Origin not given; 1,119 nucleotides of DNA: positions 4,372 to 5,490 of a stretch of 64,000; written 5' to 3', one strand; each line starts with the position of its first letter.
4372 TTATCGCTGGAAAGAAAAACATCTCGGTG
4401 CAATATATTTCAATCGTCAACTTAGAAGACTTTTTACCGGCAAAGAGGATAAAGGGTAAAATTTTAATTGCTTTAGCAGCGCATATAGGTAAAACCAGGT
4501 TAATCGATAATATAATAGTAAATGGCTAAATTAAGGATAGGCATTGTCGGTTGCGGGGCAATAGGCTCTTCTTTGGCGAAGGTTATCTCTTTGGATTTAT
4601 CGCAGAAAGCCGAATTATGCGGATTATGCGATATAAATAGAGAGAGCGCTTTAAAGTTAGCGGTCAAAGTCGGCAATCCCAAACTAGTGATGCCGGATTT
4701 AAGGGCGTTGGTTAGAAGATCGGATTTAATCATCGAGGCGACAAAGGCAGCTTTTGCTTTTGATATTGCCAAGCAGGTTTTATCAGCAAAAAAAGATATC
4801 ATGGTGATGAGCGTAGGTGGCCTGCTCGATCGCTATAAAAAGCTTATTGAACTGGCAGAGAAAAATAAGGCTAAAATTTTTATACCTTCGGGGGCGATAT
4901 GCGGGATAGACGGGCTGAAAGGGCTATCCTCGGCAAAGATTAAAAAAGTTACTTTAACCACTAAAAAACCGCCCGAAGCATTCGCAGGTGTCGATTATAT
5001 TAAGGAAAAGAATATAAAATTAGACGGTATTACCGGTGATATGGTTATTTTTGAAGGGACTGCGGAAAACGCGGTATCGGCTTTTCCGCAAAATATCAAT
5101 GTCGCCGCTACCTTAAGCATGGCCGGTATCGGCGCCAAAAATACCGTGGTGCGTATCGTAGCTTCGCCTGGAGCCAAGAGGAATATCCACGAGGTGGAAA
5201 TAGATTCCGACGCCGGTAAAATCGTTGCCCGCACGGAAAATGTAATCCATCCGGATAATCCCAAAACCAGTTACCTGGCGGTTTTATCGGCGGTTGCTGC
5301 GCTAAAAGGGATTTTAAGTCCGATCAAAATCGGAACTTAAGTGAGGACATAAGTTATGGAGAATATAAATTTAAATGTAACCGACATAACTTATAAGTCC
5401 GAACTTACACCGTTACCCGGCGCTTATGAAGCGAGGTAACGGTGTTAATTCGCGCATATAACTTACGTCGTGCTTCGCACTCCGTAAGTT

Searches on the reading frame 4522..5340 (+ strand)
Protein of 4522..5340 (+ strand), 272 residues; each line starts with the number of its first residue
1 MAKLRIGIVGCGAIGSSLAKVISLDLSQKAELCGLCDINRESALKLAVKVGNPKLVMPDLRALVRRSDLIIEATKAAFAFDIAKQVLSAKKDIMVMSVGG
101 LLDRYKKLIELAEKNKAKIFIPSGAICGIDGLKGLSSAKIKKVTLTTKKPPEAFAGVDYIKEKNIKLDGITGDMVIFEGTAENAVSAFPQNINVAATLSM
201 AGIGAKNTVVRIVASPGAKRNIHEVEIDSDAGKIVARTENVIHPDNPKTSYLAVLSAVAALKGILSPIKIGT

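Call 59: search_protein_families(library=pfam, proteins=[window:4522-5340:+], max_evalue=0.01)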
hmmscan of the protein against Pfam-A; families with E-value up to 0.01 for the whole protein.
window:4522-5340:+ (272 aa): 5 families
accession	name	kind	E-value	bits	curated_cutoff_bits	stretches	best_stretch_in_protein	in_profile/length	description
PF01958.23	Asp_DH_C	-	1.6e-30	105.6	27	1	171-258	2-89/89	Aspartate dehydrogenase, C-terminal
PF03447.22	NAD_binding_3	-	3.1e-17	63.8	24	1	10-122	1-116/116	Homoserine dehydrogenase, NAD binding domain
PF01408.29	GFO_IDH_MocA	-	7.5e-10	40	24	1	4-118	1-115/120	Oxidoreductase family, NAD-binding Rossmann fold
PF01113.26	DapB_N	-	4.2e-05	24.1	25.6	1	5-120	2-119/124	Dihydrodipicolinate reductase, N-terminus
PF03807.23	F420_oxidored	-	8.1e-05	23.6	21.6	1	5-97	1-90/94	NADP oxidoreductase coenzyme F420-dependent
